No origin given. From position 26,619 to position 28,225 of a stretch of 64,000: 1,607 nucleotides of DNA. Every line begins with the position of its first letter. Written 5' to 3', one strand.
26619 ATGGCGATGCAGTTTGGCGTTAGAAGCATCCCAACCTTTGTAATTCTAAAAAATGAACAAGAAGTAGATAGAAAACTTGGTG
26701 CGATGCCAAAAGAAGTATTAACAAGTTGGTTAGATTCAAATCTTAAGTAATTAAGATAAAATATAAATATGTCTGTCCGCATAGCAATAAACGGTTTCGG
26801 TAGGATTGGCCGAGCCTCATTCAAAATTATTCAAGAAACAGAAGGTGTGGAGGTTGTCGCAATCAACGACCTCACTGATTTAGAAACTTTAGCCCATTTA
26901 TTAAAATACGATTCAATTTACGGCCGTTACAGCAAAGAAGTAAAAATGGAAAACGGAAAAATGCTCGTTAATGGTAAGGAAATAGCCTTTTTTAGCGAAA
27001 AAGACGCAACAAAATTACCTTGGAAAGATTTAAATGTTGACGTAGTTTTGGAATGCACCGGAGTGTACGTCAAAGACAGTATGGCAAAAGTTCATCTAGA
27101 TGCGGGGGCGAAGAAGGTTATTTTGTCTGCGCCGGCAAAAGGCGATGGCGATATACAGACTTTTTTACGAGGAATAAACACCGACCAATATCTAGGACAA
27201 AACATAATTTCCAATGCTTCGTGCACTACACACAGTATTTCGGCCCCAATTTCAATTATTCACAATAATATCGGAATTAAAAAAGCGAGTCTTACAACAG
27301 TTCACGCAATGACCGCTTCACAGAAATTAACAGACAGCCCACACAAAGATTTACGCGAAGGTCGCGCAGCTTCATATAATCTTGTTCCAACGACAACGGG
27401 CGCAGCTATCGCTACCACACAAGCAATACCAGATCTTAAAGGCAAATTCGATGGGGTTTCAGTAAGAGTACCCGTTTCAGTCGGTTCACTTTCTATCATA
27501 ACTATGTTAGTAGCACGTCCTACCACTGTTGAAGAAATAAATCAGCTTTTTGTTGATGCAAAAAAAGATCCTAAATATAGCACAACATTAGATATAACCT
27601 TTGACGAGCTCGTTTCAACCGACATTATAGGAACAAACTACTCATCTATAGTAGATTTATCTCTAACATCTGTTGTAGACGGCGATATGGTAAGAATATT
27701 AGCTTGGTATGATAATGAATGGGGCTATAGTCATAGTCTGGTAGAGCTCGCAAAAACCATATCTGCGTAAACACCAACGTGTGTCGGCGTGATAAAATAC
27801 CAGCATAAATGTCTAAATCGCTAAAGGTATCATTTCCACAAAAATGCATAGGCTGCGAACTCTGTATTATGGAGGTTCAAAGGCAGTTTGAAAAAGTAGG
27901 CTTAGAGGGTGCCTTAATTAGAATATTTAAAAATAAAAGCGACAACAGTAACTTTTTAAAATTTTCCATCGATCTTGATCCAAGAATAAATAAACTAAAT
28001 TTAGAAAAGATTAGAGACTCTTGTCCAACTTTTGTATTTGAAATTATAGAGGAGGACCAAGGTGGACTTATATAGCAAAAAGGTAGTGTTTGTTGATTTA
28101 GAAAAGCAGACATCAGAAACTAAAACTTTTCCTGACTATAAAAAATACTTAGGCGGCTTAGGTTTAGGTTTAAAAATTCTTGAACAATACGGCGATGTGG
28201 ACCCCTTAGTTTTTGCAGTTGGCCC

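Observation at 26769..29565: Ferredoxin plus truncated AOR-family gene sit between gap and tpiA, where pgk normally lies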

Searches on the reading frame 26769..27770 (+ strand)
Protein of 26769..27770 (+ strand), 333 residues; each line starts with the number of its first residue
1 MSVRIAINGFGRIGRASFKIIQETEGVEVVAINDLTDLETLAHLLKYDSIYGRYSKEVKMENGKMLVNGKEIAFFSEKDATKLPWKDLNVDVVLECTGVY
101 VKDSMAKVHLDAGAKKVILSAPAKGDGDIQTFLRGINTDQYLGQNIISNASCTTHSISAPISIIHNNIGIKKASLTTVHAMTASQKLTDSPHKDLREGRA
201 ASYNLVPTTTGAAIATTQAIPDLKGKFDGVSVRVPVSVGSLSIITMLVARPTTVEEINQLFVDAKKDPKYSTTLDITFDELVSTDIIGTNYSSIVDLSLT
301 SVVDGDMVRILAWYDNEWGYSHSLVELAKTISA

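Call 3: search_protein_families(library=pfam, proteins=[window:26769-27770:+], max_evalue=1)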
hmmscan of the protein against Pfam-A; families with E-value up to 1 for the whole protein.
window:26769-27770:+ (333 aa): 6 families
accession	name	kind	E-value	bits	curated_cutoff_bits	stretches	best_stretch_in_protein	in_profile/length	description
PF02800.25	Gp_dh_C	-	2.2e-46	157.7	24.4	1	161-314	5-158/158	Glyceraldehyde 3-phosphate dehydrogenase, C-terminal domain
PF00044.30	Gp_dh_N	-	2.2e-39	134.3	31.7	1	3-101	1-99/101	Glyceraldehyde 3-phosphate dehydrogenase, NAD binding domain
PF01113.26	DapB_N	-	0.0043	17.6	25.6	1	3-37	1-36/124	Dihydrodipicolinate reductase, N-terminus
PF02774.23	Semialdhyde_dhC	-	0.019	15.6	26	1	215-264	82-132/184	Semialdehyde dehydrogenase, dimerisation domain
PF03447.22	NAD_binding_3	-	0.029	15.5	24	1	9-123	1-92/116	Homoserine dehydrogenase, NAD binding domain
PF00208.27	ELFV_dehydrog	-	0.083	13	23.4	1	4-38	34-67/241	Glutamate/Leucine/Phenylalanine/Valine dehydrogenase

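Call 4: search_protein_families(library=ncbifam, proteins=[window:26769-27770:+], max_evalue=1)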
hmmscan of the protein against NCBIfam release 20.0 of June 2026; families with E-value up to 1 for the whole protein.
window:26769-27770:+ (333 aa): 19 families
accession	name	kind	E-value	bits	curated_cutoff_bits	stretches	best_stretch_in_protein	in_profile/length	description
TIGR01534.1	GAPDH-I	equivalog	4.1e-115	384.5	367.2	1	4-325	1-329/330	type I glyceraldehyde-3-phosphate dehydrogenase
NF005830.0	PRK07729.1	equivalog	6.3e-102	341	546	1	1-332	1-331/343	glyceraldehyde-3-phosphate dehydrogenase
NF005641.0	PRK07403.1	equivalog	1.1e-99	333.9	616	1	3-331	2-332/337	type I glyceraldehyde-3-phosphate dehydrogenase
NF033735.1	G3PDH_Arsen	exception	1.4e-96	323.7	450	1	5-328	1-323/323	ArsJ-associated glyceraldehyde-3-phosphate dehydrogenase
NF006512.0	PRK08955.1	equivalog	6.7e-88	295.2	563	1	1-332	1-331/334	glyceraldehyde-3-phosphate dehydrogenase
NF011954.0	PRK15425.1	equivalog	2.3e-87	293.2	662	1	1-332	1-330/331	glyceraldehyde-3-phosphate dehydrogenase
NF010058.0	PRK13535.1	equivalog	1.1e-83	281.2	539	1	1-329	1-331/339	erythrose-4-phosphate dehydrogenase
TIGR01532.1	E4PD_g-proteo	equivalog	1.3e-80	271.1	530.55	1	4-324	1-323/325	erythrose-4-phosphate dehydrogenase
NF006139.0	PRK08289.1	equivalog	2.8e-70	237.3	431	1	6-331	132-469/480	glyceraldehyde-3-phosphate dehydrogenase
NF003251.0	PRK04207.1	equivalog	7.7e-10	38.3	185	1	2-263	2-244/343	type II glyceraldehyde-3-phosphate dehydrogenase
NF011456.0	PRK14874.1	equivalog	3.6e-07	29.5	223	1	79-182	58-161/346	aspartate-semialdehyde dehydrogenase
TIGR01296.1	asd_B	equivalog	6.8e-05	22.1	324.2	1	79-183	53-158/339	aspartate-semialdehyde dehydrogenase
TIGR00978.1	asd_EA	equivalog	0.00026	20.2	301.2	1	141-181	137-176/342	aspartate-semialdehyde dehydrogenase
TIGR01546.1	GAPDH-II_archae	equivalog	0.0013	17.9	232.9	1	5-195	1-180/333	phosphorylating glyceraldehyde-3-phosphate dehydrogenase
NF006235.0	PRK08374.1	equivalog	0.0082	15.3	451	1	1-99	1-101/336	homoserine dehydrogenase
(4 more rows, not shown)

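Call 28: find_encoding_contigs(protein=window:26769-27770:+, flank=2000, max_places=3)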
Protein window:26769-27770:+ (333 aa): 2 contigs read that carry it; 1 place shown.
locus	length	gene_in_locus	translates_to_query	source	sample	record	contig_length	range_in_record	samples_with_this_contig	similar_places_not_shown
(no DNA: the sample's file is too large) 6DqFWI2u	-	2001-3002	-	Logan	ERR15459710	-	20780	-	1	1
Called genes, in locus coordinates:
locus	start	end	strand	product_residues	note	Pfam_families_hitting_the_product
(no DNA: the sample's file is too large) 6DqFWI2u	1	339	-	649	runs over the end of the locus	PF00580:UvrD-helicase, PF13086:AAA_11 (weak), PF13245:AAA_19, PF13604:AAA_30 (faint), PF01443:Viral_helicase1 (faint), PF13361:UvrD_C, PF13538:UvrD_C_2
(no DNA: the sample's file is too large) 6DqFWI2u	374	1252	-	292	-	-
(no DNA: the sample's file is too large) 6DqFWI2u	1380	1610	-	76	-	-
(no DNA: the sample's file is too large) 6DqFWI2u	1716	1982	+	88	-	PF00085:Thioredoxin, PF13098:Thioredoxin_2, PF13905:Thioredoxin_8 (faint), PF14595:Thioredoxin_9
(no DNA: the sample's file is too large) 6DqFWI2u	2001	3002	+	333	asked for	PF00044:Gp_dh_N, PF02800:Gp_dh_C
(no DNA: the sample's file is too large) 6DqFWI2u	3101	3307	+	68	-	-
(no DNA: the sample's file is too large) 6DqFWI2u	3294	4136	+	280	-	PF02730:AFOR_N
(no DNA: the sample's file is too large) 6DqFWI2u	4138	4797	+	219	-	PF00121:TIM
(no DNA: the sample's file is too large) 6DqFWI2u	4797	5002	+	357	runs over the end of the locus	PF03816:LytR_cpsA_psr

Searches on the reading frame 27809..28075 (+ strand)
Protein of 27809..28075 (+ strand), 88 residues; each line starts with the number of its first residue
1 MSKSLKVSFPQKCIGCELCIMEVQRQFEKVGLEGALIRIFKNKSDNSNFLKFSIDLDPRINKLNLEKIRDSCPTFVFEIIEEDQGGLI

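Call 3: search_protein_families(library=pfam, proteins=[window:27809-28075:+], max_evalue=1)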
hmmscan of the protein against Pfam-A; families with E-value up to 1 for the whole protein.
window:27809-28075:+ (88 aa): 8 families
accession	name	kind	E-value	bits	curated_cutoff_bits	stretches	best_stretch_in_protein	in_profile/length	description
PF00037.32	Fer4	-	0.016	15.5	21.1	1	10-21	5-16/24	4Fe-4S binding domain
PF19955.5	EAD1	-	0.028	15.3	24.2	1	31-82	10-57/90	Effector-associated domain 1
PF13459.11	Fer4_15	-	0.03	15.5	22.4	1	11-31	6-26/66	4Fe-4S single cluster domain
PF13370.11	Fer4_13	-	0.035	15.2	24.5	1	11-74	4-53/58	4Fe-4S single cluster domain of Ferredoxin I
PF12837.12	Fer4_6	-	0.084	13.3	25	1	10-21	6-17/24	4Fe-4S binding domain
PF12797.12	Fer4_2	-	0.18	12.3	24.5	1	10-20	7-17/22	4Fe-4S binding domain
PF16497.10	MHC_I_3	-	0.2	11.7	35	0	4-80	105-192/198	MHC-I family domain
PF12800.12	Fer4_4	-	0.34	11.9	24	1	10-21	1-12/17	4Fe-4S binding domain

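Call 4: search_protein_families(library=ncbifam, proteins=[window:27809-28075:+], max_evalue=1)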
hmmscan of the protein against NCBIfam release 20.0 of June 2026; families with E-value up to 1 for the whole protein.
window:27809-28075:+ (88 aa): 0 families

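Call 48: search_solved_structures(query=A3, max_evalue=10, show_alignments=3)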
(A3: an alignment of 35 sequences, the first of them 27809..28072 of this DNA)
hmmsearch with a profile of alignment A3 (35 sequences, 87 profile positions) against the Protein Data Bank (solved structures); distinct sequences matched with E-value up to 10: 21.
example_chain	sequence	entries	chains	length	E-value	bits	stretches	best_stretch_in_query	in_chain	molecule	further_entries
8e9g_I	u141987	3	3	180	0.02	18.2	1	10-21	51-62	NADH-quinone oxidoreductase subunit I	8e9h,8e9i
6x6u_B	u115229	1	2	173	0.2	15.1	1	8-41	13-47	Oxidoreductase, Fe-S subunit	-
8ys5_D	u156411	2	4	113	0.32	14.4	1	3-23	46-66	2-oxoglutarate:acceptor oxidoreductase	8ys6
7m1o_A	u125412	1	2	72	0.55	13.7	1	8-20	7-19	Putative ferredoxin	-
7m1n_A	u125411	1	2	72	0.6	13.5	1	8-20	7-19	Putative ferredoxin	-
6x1o_B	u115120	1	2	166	0.62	13.5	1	9-41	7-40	Oxidoreductase, Fe-S subunit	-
3rfi_A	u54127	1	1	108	0.68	13.4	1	12-36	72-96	Asp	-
9mqx_E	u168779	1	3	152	0.81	13.1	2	3-23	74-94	Fe-S-cluster-containing hydrogenase subunit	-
4nb4_A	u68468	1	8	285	0.82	13.1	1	29-72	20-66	Type II pantothenate kinase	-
2ews_A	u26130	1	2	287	0.85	13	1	29-72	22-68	Pantothenate kinase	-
9g6k_LW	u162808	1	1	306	1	12.8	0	18-60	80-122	Putative 50S ribosomal protein L3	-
6avp_A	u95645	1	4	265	1.2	12.6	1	33-72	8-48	Type II pantothenate kinase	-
6awg_A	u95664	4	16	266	1.2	12.6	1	33-72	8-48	Type II pantothenate kinase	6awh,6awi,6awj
6ebv_A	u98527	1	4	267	1.2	12.6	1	33-72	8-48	Type II pantothenate kinase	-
4m7x_A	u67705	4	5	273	1.2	12.5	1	33-72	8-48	Type II pantothenate kinase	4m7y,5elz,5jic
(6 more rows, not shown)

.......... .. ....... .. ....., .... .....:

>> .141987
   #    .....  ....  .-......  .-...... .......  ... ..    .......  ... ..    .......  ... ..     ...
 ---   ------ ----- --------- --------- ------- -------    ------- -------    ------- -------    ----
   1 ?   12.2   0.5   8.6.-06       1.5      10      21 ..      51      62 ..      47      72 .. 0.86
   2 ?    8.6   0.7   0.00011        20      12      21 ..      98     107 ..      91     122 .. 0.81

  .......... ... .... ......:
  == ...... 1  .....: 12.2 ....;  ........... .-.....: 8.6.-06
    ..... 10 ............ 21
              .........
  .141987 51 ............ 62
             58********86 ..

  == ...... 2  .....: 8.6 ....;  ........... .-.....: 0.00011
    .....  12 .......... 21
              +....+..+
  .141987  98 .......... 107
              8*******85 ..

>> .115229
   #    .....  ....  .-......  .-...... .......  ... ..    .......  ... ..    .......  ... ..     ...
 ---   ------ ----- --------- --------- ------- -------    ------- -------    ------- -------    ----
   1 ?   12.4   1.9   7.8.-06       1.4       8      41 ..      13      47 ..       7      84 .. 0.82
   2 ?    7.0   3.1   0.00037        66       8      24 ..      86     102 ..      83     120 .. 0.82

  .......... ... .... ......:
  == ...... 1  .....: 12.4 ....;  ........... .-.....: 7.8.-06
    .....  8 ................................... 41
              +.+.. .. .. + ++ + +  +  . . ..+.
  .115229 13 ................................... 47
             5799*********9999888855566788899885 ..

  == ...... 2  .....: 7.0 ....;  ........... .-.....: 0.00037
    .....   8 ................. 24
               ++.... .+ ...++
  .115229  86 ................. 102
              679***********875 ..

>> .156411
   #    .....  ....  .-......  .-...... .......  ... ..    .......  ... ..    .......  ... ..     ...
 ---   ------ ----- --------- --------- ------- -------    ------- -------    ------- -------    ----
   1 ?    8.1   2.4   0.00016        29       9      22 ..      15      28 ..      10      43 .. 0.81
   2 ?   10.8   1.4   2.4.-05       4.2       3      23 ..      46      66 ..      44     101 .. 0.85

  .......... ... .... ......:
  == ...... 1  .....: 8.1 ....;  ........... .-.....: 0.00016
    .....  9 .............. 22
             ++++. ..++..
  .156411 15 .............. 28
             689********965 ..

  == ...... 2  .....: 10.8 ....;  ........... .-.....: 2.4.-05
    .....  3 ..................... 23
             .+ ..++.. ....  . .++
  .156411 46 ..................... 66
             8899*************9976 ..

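Call 49: search_protein_families(library=pfam, alignment_id=A3, max_evalue=0.1)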
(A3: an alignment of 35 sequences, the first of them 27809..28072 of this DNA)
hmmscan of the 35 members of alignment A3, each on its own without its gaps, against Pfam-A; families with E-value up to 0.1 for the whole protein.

A. member 1, window:27809-28072:+ (88 aa): 5 families
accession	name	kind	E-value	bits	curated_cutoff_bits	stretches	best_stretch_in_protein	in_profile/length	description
PF00037.32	Fer4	-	0.016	15.5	21.1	1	10-21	5-16/24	4Fe-4S binding domain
PF19955.5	EAD1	-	0.028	15.3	24.2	1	31-82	10-57/90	Effector-associated domain 1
PF13459.11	Fer4_15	-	0.03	15.5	22.4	0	11-31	6-26/66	4Fe-4S single cluster domain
PF13370.11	Fer4_13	-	0.035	15.2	24.5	1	11-74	4-53/58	4Fe-4S single cluster domain of Ferredoxin I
PF12837.12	Fer4_6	-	0.084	13.3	25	1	10-21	6-17/24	4Fe-4S binding domain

B. families by the number of members that match (of 35 scanned): 20 families
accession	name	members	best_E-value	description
PF00037.32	Fer4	30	0.00012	4Fe-4S binding domain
PF14697.11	Fer4_21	21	0.00026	4Fe-4S dicluster domain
PF12837.12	Fer4_6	21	0.0034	4Fe-4S binding domain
PF12797.12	Fer4_2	16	0.0033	4Fe-4S binding domain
PF12838.12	Fer4_7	12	0.00043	4Fe-4S dicluster domain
PF13459.11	Fer4_15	8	0.0001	4Fe-4S single cluster domain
PF12800.12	Fer4_4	8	0.01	4Fe-4S binding domain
PF15643.12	Tox-PL-2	7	0.0021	Papain fold toxin 2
PF13370.11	Fer4_13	5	2.1e-05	4Fe-4S single cluster domain of Ferredoxin I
PF07530.16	PRE_C2HC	5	0.0013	Associated with zinc fingers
PF13746.11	Fer4_18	4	0.003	4Fe-4S dicluster domain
PF13187.11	Fer4_9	3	0.00014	4Fe-4S dicluster domain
PF22117.2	Fer4_Nqo3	1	0.0034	NADH-quinone oxidoreductase subunit 3, ferredoxin-like domain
PF13534.11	Fer4_17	1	0.0034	4Fe-4S dicluster domain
PF13237.11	Fer4_10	1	0.0051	4Fe-4S dicluster domain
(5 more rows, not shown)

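Call 53: find_homologous_proteins(query=window:27809-28072:+, max_evalue=0.001)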
Query window:27809-28072:+ (88 aa): 35 proteins with E <= 0.001 among 35 candidates.
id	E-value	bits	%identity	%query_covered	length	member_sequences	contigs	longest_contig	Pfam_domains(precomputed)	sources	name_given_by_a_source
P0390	5.6e-51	188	100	100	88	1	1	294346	-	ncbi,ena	-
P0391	2.4e-38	147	73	100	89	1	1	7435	-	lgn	-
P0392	4.8e-36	140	73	100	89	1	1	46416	-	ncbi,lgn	-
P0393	3.0e-34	134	69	100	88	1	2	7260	-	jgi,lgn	jgi:NAD-dependent dihydropyrimidine dehydrogenase PreA subunit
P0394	4.8e-34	134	68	100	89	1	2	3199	-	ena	-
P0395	1.7e-33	132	65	100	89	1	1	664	-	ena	-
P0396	1.7e-33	132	72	94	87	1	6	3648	-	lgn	-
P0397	2.4e-33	131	67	100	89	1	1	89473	-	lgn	-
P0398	2.5e-33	131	65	100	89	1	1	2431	-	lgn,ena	-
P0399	2.6e-33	131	67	97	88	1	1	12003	-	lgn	-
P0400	4.5e-33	130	68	100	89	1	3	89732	-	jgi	-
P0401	4.8e-33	130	66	100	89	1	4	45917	-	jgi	-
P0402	5.3e-33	130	64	100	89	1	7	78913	-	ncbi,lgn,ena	-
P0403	5.5e-33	130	65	100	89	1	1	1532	-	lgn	-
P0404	5.7e-33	130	70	100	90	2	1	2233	-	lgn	-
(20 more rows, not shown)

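Call 63: predict_structure(alignment_id=A5)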
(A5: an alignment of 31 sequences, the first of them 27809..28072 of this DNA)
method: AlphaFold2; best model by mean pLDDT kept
length: 88 residues; sequences in the alignment: 31
mean_pLDDT: 56.5   pTM: 0.42
mean pLDDT of the five models: 56.5, 55.9, 52.6, 52.6, 47.4
residues with pLDDT >= 90: 0; 70-90: 11; 50-70: 58; < 50: 19
segments of 3 or more residues with pLDDT < 50: 1-3, 8-12, 49-51, 82-88
pLDDT, mean of each block of 10 residues (from residue 1): 45 58 68 55 53 56 69 63 37
secondary structure, 60 per line:
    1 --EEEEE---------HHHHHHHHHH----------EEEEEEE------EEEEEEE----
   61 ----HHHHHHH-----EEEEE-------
elements in order: E3-7 H17-26 E37-43 E50-56 H65-71 E77-81

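Call 65: fold_search(model_id=the predicted structure, library=pdb)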
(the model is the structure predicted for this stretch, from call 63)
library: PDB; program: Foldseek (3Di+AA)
matches with E <= 10: 519; with E <= 0.001: 0
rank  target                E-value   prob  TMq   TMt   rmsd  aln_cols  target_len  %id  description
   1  7bff_E                1.1e-01  0.60  0.40  0.42   6.3        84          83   14  Circular permutant of ribosomal protein S6, P54-55 truncated, I25A mutant. (released 2022-07-13)
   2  7bff_B                1.5e-01  0.57  0.41  0.41   6.3        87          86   15  Circular permutant of ribosomal protein S6, P54-55 truncated, I25A mutant. (released 2022-07-13)
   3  7bfe_C                1.9e-01  0.44  0.40  0.41   6.5        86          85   13  Circular permutant of ribosomal protein S6, P54-55 truncated, L21A mutant. (released 2022-07-13)
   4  7b90_A                1.9e-01  0.35  0.35  0.36   7.0        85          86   12  Circular permutant of ribosomal protein S6, P54-55 truncated, I8A mutant (released 2022-06-08)
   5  9mqx_E                2.1e-01  0.60  0.46  0.31   9.8       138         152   13  Electron-bifurcating Tungstopyranopterin-containing aldehyde oxidoreductase with NADH (released 2025-07-16)
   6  7bfe_A                2.1e-01  0.44  0.40  0.41   6.4        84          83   14  Circular permutant of ribosomal protein S6, P54-55 truncated, L21A mutant. (released 2022-07-13)
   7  7bfc_A                2.1e-01  0.41  0.39  0.40   6.5        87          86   15  Circular permutant of ribosomal protein S6, P54-55 truncated, (released 2022-07-13)
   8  7bfg_A                2.2e-01  0.35  0.36  0.37   7.0        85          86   13  Circular permutant of ribosomal protein S6, P54-55 truncated, V37A mutant. (released 2022-07-13)
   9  4rjv_B                2.3e-01  0.44  0.38  0.40   5.7        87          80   10  Crystal Structure of a De Novo Designed Ferredoxin Fold, Northeast Structural Genomics Consortium (NESG) Target OR461 (released 2014-10-22)
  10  9mqx_G                2.6e-01  0.12  0.28  0.19  14.6       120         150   16  Electron-bifurcating Tungstopyranopterin-containing aldehyde oxidoreductase with NADH (released 2025-07-16)
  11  2x3d_F                2.8e-01  0.44  0.40  0.40   5.7        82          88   18  Crystal Structure of SSo6206 from Sulfolobus solfataricus P2 (released 2010-07-28)
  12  6l7o_I                3.4e-01  0.44  0.42  0.23   7.6        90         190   18  cryo-EM structure of cyanobacteria Fd-NDH-1L complex (released 2020-02-19)
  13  7oya_v2               3.6e-01  0.63  0.45  0.38   4.0        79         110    9  Cryo-EM structure of the 1 hpf zebrafish embryo 80S ribosome (released 2022-07-13)
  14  7bfd_A                3.6e-01  0.38  0.42  0.43   6.3        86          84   13  Circular permutant of ribosomal protein S6, P54-55 truncated, Y4A mutant. (released 2022-07-13)
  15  2x3d_D                3.9e-01  0.38  0.40  0.39   5.7        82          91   18  Crystal Structure of SSo6206 from Sulfolobus solfataricus P2 (released 2010-07-28)
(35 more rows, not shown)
